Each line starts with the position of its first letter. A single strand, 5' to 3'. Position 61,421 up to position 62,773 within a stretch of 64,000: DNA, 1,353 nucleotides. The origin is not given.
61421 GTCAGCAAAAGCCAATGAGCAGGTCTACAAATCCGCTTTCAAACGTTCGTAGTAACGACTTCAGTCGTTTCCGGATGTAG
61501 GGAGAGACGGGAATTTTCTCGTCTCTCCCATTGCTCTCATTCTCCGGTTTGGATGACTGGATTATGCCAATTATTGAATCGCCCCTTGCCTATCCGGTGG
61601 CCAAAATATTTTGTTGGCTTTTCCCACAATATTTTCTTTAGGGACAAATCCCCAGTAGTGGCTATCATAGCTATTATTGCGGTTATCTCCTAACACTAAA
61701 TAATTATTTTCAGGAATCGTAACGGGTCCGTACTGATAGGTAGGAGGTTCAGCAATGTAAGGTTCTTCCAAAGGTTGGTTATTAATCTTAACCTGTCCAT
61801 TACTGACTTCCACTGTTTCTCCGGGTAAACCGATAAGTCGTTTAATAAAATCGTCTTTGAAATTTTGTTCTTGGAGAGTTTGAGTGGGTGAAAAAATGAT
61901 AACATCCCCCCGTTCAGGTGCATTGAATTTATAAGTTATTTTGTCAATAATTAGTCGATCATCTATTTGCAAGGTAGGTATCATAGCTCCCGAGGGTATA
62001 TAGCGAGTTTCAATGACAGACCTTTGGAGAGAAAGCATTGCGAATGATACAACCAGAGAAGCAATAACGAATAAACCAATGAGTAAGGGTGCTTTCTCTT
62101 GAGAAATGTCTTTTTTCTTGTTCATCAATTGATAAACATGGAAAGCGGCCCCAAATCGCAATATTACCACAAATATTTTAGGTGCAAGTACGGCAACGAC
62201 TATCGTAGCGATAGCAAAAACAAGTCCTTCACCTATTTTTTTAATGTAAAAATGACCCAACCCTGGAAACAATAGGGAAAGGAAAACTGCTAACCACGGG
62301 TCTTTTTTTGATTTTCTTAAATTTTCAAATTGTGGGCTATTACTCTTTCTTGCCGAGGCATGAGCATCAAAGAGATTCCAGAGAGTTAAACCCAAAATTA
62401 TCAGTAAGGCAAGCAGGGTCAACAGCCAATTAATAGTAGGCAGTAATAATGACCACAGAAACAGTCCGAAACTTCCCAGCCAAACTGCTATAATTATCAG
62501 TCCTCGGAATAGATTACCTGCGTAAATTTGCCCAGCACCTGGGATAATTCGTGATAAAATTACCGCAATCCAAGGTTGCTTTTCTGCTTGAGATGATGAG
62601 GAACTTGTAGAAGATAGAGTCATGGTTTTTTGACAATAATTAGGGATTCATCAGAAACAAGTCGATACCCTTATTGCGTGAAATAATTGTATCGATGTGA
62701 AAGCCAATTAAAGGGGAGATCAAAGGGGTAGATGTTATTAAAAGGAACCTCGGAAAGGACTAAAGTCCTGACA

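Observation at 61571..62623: Signal peptidase I homolog lacking the catalytic serine, with an N-terminal duplicated GxGxxY multi-TM module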

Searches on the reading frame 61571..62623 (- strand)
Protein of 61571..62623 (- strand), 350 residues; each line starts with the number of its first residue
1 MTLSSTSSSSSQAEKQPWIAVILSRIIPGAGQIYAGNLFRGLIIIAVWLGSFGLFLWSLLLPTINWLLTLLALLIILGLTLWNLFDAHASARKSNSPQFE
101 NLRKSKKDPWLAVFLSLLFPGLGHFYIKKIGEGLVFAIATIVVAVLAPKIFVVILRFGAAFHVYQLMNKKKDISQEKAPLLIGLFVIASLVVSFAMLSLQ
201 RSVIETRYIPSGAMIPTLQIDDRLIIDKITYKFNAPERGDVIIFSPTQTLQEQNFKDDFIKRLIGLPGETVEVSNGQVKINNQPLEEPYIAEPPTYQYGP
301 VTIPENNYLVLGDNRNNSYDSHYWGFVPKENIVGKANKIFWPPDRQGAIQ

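Call 3: search_protein_families(library=pfam, proteins=[window:61571-62623:-], max_evalue=1)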
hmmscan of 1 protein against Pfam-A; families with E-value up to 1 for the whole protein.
window:61571-62623:- (350 aa): 4 families
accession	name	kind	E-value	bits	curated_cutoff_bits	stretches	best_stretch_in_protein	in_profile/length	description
PF10502.14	Peptidase_S26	-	8e-47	159.8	22.9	1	187-341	6-168/168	Signal peptidase, peptidase S26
PF18935.5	DUF5683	-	9.5e-08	32.6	26.7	2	15-53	3-41/151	Family of unknown function (DUF5683)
PF20382.3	DUF6677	-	1.1e-06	29.7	24.3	1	111-194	1-75/116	Family of unknown function (DUF6677)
PF05154.21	TM2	-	0.0015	19.1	27.9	1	105-142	1-41/51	TM2 domain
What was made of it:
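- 62354..62581 (-): N-terminal repeat 1 (residues 15-90): kinked helix 17-34 carrying PW-AV-LS-PGxGQxY, then the TM hairpin 38-60 and 66-93, ending in NLFDAH. DUF5683 match at residues 15-53 (call 3).
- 62114..62305 (-): N-terminal repeat 2 (residues 107-170): kinked helix 109-126 carrying PW-AV-LS-PGxGHxY, then the TM hairpin 130-146 and 149-168, ending in YHxY. DUF6677 match at residues 111-194 and a sub-threshold TM2 match at 105-142 (call 3).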

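Call 4: search_protein_families(library=ncbifam, proteins=[window:61571-62623:-], max_evalue=1)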
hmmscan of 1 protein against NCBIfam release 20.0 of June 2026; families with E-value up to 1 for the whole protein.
window:61571-62623:- (350 aa): 8 families
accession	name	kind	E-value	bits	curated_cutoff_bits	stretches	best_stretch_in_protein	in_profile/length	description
TIGR02227.1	sigpep_I_bact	equivalog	9.6e-43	145.9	47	1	188-343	4-161/162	signal peptidase I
NF008114.0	PRK10861.1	equivalog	6.9e-24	84.7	277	2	294-346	255-307/324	signal peptidase I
TIGR02771.1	TraF_Ti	equivalog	1.5e-11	44.1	100.25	1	257-340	82-169/171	conjugative transfer signal peptidase TraF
TIGR02754.1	sod_Ni_protease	equivalog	2.3e-09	37.6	63.25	2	304-337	56-89/90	nickel-type superoxide dismutase maturation protease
NF010412.0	PRK13838.1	subfamily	4e-07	29.6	186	1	259-340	89-173/177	conjugal transfer pilin processing protease TraF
NF010459.0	PRK13884.1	subfamily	1.7e-05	24.4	156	1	259-335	88-171/178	conjugal transfer peptidase TraF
NF047756.1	LIC11435_fam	equivalog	0.037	12.9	380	0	7-39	181-214/360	LIC11435 family protein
TIGR02228.1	sigpep_I_arch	equivalog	0.088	12.7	51.85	1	185-246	9-71/158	signal peptidase I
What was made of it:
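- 61574..62014 (-): S26 (signal peptidase I-like) beta domain, residues 204-350, inferred to face the periplasm or thylakoid lumen. Pfam and NCBIfam matches (calls 3, 4).
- On Signal peptidase I (S26A; NCBIfam TIGR02227 equivalog 'signal peptidase I'): TIGR02227 at 145.9 bits against a cut-off of 47 (calls 3, 4).
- Checked: TIGR02227 scores 145.9 bits against a cut-off of 47 (calls 3, 4).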

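Call 5: search_solved_structures(query=window:61571-62623:-, max_evalue=0.01, show_alignments=3)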
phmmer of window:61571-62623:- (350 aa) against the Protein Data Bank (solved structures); distinct sequences matched with E-value up to 0.01: 11.
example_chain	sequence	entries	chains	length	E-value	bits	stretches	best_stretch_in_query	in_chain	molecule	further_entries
9nlo_A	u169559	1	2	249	1.8e-19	73.2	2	292-346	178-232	Signal peptidase I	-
1t7d_A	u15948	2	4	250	2.3e-19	72.8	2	292-346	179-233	SIGNAL PEPTIDASE I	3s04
1kn9_A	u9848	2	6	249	2.7e-19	72.6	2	292-346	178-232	Signal peptidase I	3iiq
1b12_A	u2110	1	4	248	2.9e-19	72.5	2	292-346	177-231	SIGNAL PEPTIDASE I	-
4nv4_A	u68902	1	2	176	3.2e-19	72.3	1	204-343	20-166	Signal peptidase I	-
6b88_A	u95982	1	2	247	3.3e-19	72.3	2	292-346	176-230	Signal peptidase I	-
4wvg_A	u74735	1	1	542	3.5e-18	68.9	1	203-342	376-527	Maltose-binding periplasmic protein,Signal peptidase IB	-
4wvh_A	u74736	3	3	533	3.9e-17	65.5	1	203-342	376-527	Maltose-binding periplasmic protein,Signal peptidase IB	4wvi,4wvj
4me8_A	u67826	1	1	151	7.6e-15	58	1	211-347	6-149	Signal peptidase I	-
4n31_A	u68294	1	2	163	2.7e-05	26.5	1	209-338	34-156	SipA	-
4k8w_A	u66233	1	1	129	3.3e-05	26.3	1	216-338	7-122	LepA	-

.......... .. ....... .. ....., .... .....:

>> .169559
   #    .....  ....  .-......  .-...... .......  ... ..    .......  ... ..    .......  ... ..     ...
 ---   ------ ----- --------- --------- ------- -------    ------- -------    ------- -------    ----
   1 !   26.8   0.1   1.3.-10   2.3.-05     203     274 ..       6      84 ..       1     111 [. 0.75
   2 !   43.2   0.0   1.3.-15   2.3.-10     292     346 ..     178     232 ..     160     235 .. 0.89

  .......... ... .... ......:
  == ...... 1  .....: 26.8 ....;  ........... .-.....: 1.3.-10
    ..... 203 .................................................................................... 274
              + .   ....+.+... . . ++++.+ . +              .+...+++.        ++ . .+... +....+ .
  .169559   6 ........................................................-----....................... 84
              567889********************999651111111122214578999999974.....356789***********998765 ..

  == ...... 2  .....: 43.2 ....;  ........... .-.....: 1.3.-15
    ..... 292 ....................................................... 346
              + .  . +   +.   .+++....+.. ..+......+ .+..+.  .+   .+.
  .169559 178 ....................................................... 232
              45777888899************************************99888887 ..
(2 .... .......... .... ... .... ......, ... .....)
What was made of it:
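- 61970..62002 (-): Box B, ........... (residues 208-218). Ala213 (codon at 61985-61987) sits at the nucleophile position. Ser211 corresponds to E. coli Ser88. phmmer alignment to 1B12, 1T7D and 1KN9 (call 5).
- On Signal peptidase I (S26A; NCBIfam TIGR02227 equivalog 'signal peptidase I'): Lys261 in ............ (call 5).
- On SipA-type non-catalytic signal-peptidase-like proteins: Only the Ser is replaced here, and Lys261 is present (call 5).
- Closest known: SipA / LepA of Streptococcus pyogenes. Different: It is much closer in sequence to real LepBs (phmmer E 1e-19 against 3e-5, call 5).
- Checked: Catalytic residues: phmmer against E. coli SPase I structures aligns query '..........' with '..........', and '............' with '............' (call 5).
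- Direct alignment to E. coli LepB structures places Ala213 at Ser90 (call 5).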

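Call 6: find_homologous_proteins(query=window:61571-62623:-, max_evalue=1e-10)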
Query window:61571-62623:- (350 aa): 5374 proteins with E <= 1e-10 among 8000 candidates; the best 120 are listed.
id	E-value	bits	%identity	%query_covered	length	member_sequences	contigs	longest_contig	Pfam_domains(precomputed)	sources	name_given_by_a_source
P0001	1.7e-229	779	100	100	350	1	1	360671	PF10502.15,PF20382.4,PF18935.6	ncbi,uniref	ncbi:signal peptidase I [Laspinema palackyanum]|uniref:signal peptidase I n=1 Tax=Laspinema palackya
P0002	1.1e-178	612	78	100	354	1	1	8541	PF10502.15,PF20382.4,PF18935.6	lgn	-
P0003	2.1e-176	604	78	100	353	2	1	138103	PF10502.15,PF20382.4,PF18935.6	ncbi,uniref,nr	ncbi:signal peptidase I [Laspinema sp. D1]|uniref:Signal peptidase I n=1 Tax=Laspinema palackyanum D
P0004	1.9e-174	598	77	100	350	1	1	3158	PF10502.15,PF18935.6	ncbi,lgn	-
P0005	2.6e-166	571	78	94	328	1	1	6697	PF10502.15,PF05154.22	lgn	-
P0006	7.9e-162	556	72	100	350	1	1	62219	PF10502.15,PF20382.4,PF18935.6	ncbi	-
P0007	5.1e-117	409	54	99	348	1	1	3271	PF10502.15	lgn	-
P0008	8.3e-116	405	54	96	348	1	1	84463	PF10502.15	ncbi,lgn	-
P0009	8.5e-116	405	53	100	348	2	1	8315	PF10502.15,PF20382.4,PF18935.6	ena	-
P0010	1.0e-115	405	55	100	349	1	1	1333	PF10502.15,PF18935.6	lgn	-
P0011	2.8e-112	393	53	100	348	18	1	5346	PF10502.15,PF20382.4,PF18935.6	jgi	-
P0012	8.7e-112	392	54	98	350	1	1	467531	PF10502.15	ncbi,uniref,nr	ncbi:signal peptidase I [Ancylothrix sp. C2]|uniref:signal peptidase I n=1 Tax=Ancylothrix sp. D3o T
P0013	5.4e-111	389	52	100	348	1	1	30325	PF10502.15,PF18935.6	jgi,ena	-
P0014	1.2e-110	388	51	100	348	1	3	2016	PF10502.15,PF18935.6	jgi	-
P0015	1.4e-110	388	51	100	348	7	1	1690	PF10502.15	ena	-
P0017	2.6e-110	387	52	100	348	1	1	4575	PF10502.15,PF05154.22,PF18935.6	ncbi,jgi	jgi:signal peptidase I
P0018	2.7e-110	387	49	100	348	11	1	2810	PF10502.15,PF05154.22,PF20382.4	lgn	-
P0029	1.7e-107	378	51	98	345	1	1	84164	PF10502.15,PF18935.6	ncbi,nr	ncbi:signal peptidase I [Argonema antarcticum A004/B2]|nr:signal peptidase I [Argonema antarcticum] 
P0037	1.8e-104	368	51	96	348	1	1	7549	PF10502.15,PF05154.22,PF18935.6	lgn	-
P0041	3.3e-104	367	50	96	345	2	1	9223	PF10502.15,PF05154.22,PF20382.4,PF18935.6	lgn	-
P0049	5.8e-103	363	50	99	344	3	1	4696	PF10502.15,PF05154.22,PF20382.4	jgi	jgi:signal peptidase I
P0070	9.0e-100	352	47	98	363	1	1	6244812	PF10502.15,PF18935.6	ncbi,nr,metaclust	ncbi:signal peptidase I [Leptolyngbya sp. NIES-3755]|nr:signal peptidase I [Leptolyngbya sp. NIES-37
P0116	3.7e-92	327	43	99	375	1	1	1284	PF10502.15,PF05154.22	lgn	-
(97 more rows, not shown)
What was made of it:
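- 61571..62623 (-): Whole gene: 350-aa S26-like membrane protein, stop codon at 61571-61573. 100% identical to an NCBI Laspinema palackyanum protein (call 6).
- Checked: It is 100% identical to NCBI 'signal peptidase I [Laspinema palackyanum]' (call 6).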

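Call 18: predict_structure(alignment_id=A2)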
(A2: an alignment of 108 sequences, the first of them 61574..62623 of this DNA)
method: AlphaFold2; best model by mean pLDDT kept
length: 350 residues; sequences in the alignment: 108
mean_pLDDT: 88.8   pTM: 0.66
mean pLDDT of the five models: 88.8, 85.6, 85.5, 85.4, 81.6
residues with pLDDT >= 90: 244; 70-90: 73; 50-70: 23; < 50: 10
segments of 3 or more residues with pLDDT < 50: 1-10
pLDDT, mean of each block of 10 residues (from residue 1): 43 85 94 96 97 88 83 95 97 94 90 94 96 97 92 92 86 68 82 68 66 90 87 91 95 94 97 97 94 94 97 92 95 92 88
secondary structure, 60 per line:
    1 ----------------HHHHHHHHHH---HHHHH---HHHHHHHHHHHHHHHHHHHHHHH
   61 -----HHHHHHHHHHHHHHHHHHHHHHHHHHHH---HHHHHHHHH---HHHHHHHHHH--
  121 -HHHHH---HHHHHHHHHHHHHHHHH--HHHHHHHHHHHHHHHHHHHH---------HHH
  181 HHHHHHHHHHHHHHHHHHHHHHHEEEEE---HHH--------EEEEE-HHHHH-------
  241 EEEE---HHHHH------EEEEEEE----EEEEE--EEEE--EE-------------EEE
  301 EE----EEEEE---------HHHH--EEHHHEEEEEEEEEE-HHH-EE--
elements in order: H17-26 H30-34 H38-60 H66-93 H97-105 H109-118 H122-126 H130-146 H149-168 H178-203 E204-208 E223-227 H229-233 E241-244 H248-252 E259-265 E270-274 E277-280 E298-302 E307-311 H321-324 E332-341
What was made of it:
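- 62015..62092 (-): Anchor transmembrane helix (residues 178-203), preceded by the cytoplasmic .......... loop. AlphaFold2 helix 178-203 (call 18).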

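Call 21: find_encoding_contigs(protein=P0001, flank=10000, max_places=3)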
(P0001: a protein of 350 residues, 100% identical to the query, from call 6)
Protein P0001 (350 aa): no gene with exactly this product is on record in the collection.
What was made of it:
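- Tried and rejected: Locating this exact protein in the contig index: not on record (call 21).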

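Call 22: find_encoding_contigs(protein=P0003, flank=6000, max_places=2)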
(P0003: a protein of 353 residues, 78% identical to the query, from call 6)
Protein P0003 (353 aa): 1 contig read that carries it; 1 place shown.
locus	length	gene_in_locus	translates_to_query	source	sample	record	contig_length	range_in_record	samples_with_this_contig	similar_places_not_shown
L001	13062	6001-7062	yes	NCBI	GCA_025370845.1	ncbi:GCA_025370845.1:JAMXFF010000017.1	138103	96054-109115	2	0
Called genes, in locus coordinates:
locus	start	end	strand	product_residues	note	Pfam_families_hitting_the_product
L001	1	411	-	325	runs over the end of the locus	PF02951:GSH-S_N, PF08443:RimK, PF02955:GSH-S_ATP, PF14398:ATPgrasp_YheCD (weak)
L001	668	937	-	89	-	PF00462:Glutaredoxin, PF13417:GST_N_3 (weak), PF13409:GST_N_2 (weak)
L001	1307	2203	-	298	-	-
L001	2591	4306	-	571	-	PF00350:Dynamin_N (faint), PF13167:GTP-bdg_N, PF16360:GTP-bdg_M, PF01926:MMR_HSR1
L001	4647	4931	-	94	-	-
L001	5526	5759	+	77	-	-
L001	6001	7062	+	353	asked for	PF18935:DUF5683 (faint), PF20382:DUF6677 (faint), PF10502:Peptidase_S26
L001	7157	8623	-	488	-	PF00875:DNA_photolyase, PF03441:FAD_binding_7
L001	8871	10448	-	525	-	PF00361:Proton_antipo_M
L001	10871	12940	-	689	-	PF00662:Proton_antipo_N, PF00361:Proton_antipo_M, PF01010:Proton_antipo_C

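Call 23: find_encoding_contigs(protein=P0070, flank=6000, max_places=2)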
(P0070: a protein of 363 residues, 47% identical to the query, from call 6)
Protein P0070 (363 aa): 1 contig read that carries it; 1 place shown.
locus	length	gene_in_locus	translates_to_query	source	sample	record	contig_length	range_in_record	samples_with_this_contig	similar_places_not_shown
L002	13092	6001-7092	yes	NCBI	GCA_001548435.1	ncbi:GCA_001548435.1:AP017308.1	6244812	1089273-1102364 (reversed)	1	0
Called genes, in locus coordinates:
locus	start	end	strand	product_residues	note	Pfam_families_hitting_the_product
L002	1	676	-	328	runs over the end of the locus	PF14261:DUF4351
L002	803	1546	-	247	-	PF06051:DUF928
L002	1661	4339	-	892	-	PF14516:AAA_35, PF05226:CHASE2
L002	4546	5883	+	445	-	PF26355:HTH_VMAP-M9, PF14516:AAA_35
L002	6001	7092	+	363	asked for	PF18935:DUF5683 (faint), PF10502:Peptidase_S26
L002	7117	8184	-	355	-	-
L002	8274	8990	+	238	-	PF10127:RlaP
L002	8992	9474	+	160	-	PF13671:AAA_33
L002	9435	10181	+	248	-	PF04446:Thg1, PF14413:Thg1C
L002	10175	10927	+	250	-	PF10127:RlaP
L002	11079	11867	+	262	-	PF09414:RNA_ligase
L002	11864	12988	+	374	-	PF01966:HD (faint), PF08433:KTI12 (weak), PF13671:AAA_33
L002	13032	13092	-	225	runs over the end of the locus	PF04493:Endonuclease_5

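Call 24: find_encoding_contigs(protein=P0012, flank=6000, max_places=2)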
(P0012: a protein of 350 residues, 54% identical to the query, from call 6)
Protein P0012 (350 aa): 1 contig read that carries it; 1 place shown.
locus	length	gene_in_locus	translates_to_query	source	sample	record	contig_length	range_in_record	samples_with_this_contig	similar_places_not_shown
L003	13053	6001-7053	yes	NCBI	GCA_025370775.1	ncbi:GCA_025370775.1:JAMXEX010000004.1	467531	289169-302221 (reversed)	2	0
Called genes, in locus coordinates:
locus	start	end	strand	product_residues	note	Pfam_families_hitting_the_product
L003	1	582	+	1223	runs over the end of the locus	PF11965:DUF3479, PF02514:CobN-Mg_chel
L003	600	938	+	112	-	-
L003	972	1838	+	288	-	PF08501:Shikimate_dh_N, PF18317:SDH_C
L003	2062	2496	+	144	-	-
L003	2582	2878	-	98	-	PF02325:CCB3_YggT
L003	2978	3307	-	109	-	PF27527:Y2009_N, PF27515:Ssl2009_C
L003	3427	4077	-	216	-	PF14681:UPRTase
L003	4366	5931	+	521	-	PF00890:FAD_binding_2 (weak), PF01266:DAO (weak), PF03486:HI0933_like (faint), PF07992:Pyr_redox_2 (faint), PF12831:FAD_oxidored (faint), PF13450:NAD_binding_8, PF01593:Amino_oxidase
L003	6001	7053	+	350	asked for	PF10502:Peptidase_S26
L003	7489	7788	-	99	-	PF01382:Avidin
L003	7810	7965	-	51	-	-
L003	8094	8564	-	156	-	-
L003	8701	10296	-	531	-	PF12895:ANAPC3 (faint), PF13174:TPR_6 (faint), PF13371:TPR_9 (faint), PF14561:TPR_20 (faint), PF21033:RMD1-3 (faint), PF23914:TPR_CcmH_CycH (faint), PF24575:TPR_Slam (faint), PF13432:TPR_16, +9 more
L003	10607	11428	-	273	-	PF04542:Sigma70_r2, PF08281:Sigma70_r4_2 (weak)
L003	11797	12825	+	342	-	PF00145:DNA_methylase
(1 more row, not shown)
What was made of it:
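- Tried and rejected: Leptolyngbya NIES-3755 and Ancylothrix differ (calls 22-24).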

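Call 25: search_protein_representatives(protein=window:61574-62623:-)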
Query: 350 residues. Proteins with E-value up to 0.001 (for the whole library): 51640; up to 1e-10: 22122; up to 1e-30: 758. The best 150 are listed.
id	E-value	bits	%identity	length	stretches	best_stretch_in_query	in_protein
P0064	6.9e-101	354.1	51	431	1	4-348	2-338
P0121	2.8e-94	332.4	47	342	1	14-349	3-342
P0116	1.2e-92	327.0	49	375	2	7-292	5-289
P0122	3.6e-88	312.3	44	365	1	10-349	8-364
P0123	1.9e-87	309.9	45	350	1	10-346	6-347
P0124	5.5e-87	308.4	48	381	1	13-349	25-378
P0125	3.6e-86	305.7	43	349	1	7-347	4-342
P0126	2.2e-80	286.7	45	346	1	14-345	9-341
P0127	4.1e-80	285.8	43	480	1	7-347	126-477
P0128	1.7e-79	283.8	44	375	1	4-350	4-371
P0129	4.5e-79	282.4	48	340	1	15-349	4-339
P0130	1.2e-76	274.4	45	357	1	14-349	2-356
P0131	2.1e-74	267.0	50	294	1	79-347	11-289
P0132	9.8e-74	264.8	42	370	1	8-349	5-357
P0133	1.3e-73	264.4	42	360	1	13-348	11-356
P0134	2.6e-73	263.4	42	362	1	5-346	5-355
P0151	3.2e-68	246.7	41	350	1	13-345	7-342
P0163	5.8e-59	216.2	54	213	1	168-349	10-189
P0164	7.1e-59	215.9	37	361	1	14-345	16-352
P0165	2.1e-58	214.4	57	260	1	174-349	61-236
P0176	4.4e-54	200.2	55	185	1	194-348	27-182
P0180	2.2e-53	197.9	37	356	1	15-349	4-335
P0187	2.3e-51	191.3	38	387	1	12-349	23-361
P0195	2.1e-50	188.1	55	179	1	201-342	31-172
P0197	1.5e-49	185.3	36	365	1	13-342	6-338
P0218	4.0e-48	180.6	49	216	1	189-348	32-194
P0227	3.6e-47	177.5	51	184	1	177-349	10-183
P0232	7.7e-47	176.4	33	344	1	9-347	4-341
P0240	6.3e-46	173.4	52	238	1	190-349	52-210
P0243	9.2e-46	172.8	49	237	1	190-348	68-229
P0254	3.8e-45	170.8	46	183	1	183-349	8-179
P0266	2.1e-44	168.3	36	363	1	13-341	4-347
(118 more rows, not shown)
